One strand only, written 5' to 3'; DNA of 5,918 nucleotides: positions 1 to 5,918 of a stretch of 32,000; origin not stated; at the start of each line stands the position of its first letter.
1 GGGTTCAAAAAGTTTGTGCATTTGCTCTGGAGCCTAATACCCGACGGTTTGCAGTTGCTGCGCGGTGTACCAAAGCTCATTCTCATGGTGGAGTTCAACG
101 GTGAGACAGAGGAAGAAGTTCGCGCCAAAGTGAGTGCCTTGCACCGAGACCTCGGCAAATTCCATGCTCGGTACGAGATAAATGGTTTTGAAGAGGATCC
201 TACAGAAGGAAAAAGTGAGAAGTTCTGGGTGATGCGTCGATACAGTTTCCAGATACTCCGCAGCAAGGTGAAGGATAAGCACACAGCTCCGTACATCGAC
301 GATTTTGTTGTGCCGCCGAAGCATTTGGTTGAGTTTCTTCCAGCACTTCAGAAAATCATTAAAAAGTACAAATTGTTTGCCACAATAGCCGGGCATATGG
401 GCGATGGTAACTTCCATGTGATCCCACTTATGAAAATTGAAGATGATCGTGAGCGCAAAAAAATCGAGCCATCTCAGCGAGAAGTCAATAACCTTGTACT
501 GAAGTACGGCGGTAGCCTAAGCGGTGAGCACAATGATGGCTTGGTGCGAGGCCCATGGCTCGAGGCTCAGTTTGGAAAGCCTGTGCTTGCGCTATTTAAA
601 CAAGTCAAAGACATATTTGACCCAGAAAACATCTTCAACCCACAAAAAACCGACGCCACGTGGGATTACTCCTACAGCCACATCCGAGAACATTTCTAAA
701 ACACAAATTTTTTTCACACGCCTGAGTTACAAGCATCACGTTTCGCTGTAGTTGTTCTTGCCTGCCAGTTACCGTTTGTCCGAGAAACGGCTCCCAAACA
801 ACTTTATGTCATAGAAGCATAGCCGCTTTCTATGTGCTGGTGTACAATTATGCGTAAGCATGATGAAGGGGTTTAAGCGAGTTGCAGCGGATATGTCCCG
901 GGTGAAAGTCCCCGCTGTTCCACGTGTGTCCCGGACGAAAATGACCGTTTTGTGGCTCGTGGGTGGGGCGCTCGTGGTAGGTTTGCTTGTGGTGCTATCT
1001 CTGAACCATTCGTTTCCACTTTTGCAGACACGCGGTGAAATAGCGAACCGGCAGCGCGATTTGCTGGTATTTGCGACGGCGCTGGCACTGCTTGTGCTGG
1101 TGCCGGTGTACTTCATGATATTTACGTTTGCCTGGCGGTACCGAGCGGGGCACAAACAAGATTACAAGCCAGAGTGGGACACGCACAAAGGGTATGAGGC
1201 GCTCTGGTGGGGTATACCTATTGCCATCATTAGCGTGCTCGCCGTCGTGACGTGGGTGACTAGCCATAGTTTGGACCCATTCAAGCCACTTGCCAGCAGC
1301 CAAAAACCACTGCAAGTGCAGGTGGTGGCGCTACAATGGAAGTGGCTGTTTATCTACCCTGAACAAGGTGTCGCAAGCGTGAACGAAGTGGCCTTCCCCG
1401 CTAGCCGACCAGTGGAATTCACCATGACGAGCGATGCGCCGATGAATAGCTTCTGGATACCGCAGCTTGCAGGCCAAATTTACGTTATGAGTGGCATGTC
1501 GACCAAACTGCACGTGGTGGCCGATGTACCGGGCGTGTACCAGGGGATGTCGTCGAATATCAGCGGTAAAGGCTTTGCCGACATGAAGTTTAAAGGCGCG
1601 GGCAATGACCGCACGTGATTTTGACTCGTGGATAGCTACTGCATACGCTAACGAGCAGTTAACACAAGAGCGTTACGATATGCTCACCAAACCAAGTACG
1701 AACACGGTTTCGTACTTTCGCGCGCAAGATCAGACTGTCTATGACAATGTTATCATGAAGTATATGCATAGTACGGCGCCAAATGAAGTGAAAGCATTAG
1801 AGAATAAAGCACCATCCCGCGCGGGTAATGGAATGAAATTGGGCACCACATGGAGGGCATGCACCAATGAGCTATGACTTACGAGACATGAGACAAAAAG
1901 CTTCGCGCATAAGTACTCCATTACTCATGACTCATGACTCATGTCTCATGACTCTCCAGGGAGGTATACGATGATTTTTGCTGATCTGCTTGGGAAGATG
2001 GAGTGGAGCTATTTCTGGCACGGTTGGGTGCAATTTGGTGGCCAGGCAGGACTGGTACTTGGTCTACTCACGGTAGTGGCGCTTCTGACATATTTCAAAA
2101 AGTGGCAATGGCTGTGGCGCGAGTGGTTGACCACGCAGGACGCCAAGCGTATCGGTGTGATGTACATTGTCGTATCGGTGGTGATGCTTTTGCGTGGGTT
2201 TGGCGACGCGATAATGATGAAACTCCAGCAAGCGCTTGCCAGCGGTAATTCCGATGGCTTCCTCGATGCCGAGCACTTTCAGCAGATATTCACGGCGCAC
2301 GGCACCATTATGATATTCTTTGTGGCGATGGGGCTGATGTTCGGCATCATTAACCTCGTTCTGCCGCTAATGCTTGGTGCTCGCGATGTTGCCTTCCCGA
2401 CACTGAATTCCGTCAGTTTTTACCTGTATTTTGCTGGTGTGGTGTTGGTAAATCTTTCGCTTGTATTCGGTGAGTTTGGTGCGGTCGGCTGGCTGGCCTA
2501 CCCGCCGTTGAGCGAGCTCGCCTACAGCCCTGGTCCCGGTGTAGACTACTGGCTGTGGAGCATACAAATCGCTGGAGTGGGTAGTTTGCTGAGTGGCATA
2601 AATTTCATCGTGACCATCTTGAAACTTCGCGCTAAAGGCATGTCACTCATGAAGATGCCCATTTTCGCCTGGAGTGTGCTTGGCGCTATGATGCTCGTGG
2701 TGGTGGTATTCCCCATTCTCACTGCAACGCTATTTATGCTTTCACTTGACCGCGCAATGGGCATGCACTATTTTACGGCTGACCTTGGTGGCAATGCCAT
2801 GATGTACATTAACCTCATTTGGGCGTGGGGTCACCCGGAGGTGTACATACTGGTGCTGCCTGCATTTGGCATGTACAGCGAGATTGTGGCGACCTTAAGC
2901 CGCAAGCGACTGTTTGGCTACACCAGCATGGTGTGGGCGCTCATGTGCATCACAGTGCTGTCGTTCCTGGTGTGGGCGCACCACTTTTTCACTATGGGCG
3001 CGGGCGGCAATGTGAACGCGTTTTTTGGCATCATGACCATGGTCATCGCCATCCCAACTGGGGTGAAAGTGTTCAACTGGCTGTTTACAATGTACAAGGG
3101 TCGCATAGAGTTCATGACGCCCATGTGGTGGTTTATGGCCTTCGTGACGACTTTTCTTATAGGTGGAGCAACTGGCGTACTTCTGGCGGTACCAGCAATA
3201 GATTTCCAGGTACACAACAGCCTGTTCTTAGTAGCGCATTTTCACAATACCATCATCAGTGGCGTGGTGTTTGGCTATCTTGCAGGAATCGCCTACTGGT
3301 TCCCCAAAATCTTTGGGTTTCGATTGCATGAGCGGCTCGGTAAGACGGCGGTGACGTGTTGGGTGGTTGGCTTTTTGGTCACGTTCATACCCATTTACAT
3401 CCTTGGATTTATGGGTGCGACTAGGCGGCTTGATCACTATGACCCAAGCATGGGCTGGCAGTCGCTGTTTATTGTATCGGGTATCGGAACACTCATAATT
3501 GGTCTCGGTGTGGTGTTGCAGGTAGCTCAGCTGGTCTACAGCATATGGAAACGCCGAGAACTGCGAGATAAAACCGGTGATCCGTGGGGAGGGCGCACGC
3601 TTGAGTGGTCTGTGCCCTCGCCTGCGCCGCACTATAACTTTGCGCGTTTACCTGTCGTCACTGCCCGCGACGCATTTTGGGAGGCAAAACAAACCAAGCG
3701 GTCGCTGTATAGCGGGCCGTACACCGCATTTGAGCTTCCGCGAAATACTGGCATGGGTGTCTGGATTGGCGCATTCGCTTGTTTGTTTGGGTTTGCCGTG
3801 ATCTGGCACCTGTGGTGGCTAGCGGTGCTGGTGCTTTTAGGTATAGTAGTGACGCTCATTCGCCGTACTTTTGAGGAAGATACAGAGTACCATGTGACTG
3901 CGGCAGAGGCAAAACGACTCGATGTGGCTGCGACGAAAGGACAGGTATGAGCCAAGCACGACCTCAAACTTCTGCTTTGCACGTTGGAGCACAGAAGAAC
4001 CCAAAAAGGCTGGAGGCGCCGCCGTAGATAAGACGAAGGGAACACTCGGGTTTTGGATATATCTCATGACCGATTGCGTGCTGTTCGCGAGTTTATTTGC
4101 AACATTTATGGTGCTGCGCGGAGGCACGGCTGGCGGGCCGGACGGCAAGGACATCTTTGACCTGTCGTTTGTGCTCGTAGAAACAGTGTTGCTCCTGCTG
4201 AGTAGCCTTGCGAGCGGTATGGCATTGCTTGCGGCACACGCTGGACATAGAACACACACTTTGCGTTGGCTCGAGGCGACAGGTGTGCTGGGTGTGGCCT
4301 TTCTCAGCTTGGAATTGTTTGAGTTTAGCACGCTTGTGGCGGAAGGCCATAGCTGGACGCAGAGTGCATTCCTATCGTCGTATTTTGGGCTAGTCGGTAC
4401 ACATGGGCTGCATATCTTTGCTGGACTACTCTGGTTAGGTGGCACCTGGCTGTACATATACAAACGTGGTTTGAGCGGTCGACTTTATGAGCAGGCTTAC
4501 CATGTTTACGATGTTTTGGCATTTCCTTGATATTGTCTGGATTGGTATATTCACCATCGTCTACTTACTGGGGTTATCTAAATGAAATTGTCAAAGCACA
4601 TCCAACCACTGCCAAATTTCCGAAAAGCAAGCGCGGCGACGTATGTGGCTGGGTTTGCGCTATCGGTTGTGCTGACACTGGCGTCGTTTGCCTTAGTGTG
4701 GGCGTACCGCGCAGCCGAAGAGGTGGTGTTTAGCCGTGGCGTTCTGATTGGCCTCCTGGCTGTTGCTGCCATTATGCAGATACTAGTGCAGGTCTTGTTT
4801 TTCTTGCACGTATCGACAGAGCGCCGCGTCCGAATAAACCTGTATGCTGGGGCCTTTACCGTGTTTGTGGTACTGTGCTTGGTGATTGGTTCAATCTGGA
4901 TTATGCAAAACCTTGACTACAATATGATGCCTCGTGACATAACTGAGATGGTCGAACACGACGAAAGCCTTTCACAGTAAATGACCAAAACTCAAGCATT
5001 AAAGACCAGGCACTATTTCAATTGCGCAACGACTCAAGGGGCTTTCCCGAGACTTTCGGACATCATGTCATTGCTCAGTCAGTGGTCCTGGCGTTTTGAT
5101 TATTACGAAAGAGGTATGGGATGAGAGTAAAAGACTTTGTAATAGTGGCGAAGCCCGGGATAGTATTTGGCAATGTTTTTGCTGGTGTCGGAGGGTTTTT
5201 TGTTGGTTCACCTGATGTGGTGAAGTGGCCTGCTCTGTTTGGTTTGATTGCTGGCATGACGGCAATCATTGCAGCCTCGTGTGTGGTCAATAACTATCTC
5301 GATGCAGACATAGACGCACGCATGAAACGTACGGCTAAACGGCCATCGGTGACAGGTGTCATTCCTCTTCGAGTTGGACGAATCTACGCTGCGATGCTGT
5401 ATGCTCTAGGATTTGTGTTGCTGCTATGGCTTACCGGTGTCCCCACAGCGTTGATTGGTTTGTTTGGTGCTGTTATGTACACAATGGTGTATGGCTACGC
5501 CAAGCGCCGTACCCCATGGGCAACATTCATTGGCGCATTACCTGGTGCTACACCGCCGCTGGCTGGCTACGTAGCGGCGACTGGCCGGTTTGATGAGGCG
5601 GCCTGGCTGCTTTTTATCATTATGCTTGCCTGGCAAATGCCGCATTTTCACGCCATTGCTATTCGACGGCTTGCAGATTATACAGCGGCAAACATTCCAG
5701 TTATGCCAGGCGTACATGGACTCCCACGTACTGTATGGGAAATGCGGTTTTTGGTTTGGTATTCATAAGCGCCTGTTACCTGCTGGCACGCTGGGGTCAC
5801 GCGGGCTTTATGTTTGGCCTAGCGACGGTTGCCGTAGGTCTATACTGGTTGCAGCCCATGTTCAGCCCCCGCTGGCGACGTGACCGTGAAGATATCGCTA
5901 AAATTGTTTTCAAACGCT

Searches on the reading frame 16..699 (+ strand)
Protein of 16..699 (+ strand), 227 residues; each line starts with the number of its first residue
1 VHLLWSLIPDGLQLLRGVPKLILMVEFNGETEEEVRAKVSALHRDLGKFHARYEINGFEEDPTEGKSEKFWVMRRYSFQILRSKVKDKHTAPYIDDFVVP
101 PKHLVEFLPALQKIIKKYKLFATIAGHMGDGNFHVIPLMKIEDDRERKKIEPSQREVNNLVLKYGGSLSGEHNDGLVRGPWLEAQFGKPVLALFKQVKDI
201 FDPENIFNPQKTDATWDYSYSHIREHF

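Call 21: search_protein_families(library=pfam, proteins=[window:16-699:+], max_evalue=0.001)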
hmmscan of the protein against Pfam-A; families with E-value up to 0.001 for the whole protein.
window:16-699:+ (227 aa): 1 family
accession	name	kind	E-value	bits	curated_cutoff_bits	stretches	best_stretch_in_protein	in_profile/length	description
PF02913.24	FAD-oxidase_C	-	6.7e-44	150.9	21.2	1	21-211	62-247/248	FAD linked oxidases, C-terminal domain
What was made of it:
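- A haem-copper quinol oxidase operon and a haem O synthase gene lie 3-10 kb away in the window (call 21).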

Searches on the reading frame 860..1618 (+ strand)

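Call 21: search_protein_families(library=pfam, proteins=[window:860-1618:+], max_evalue=0.001)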
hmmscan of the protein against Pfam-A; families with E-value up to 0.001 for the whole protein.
window:860-1618:+ (252 aa): 1 family
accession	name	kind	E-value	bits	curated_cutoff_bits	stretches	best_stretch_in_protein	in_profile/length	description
PF00116.26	COX2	-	3.9e-05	24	22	1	175-242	46-113/120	Cytochrome C oxidase subunit II, periplasmic domain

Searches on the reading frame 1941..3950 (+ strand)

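Call 21: search_protein_families(library=pfam, proteins=[window:1941-3950:+], max_evalue=0.001)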
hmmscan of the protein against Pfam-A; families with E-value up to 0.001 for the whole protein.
window:1941-3950:+ (669 aa): 1 family
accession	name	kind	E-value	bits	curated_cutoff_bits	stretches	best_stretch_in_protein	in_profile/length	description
PF00115.25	COX1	-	5.4e-141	470.8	34.8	1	70-518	1-435/436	Cytochrome C and Quinol oxidase polypeptide I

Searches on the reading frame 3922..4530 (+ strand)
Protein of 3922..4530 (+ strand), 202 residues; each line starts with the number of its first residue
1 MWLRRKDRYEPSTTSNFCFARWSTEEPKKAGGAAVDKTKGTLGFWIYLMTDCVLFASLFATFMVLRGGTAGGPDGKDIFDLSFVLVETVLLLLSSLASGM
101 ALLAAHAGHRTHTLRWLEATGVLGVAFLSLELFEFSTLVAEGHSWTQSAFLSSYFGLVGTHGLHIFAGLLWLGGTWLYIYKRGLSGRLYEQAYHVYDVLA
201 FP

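Call 21: search_protein_families(library=pfam, proteins=[window:3922-4530:+], max_evalue=0.001)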
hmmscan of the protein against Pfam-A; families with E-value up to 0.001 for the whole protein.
window:3922-4530:+ (202 aa): 1 family
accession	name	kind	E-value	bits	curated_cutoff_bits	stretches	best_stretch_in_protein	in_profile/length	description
PF00510.24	COX3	-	1.2e-05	25.7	23.8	1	38-181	73-221/258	Cytochrome c oxidase subunit III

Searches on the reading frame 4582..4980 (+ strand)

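Call 21: search_protein_families(library=pfam, proteins=[window:4582-4980:+], max_evalue=0.001)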
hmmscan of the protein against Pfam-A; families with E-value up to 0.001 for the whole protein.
window:4582-4980:+ (132 aa): 1 family
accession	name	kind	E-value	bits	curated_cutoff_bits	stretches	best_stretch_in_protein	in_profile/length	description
PF03626.19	COX4_pro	-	2.1e-11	44.5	28.9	1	23-101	2-72/72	Prokaryotic Cytochrome C oxidase subunit IV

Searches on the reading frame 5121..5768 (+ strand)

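Call 21: search_protein_families(library=pfam, proteins=[window:5121-5768:+], max_evalue=0.001)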
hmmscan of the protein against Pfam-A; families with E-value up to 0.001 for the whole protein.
window:5121-5768:+ (215 aa): 1 family
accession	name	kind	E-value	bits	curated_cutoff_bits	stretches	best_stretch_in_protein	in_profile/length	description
PF01040.23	UbiA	-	2.5e-48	165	34.2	1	20-210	3-192/250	UbiA prenyltransferase family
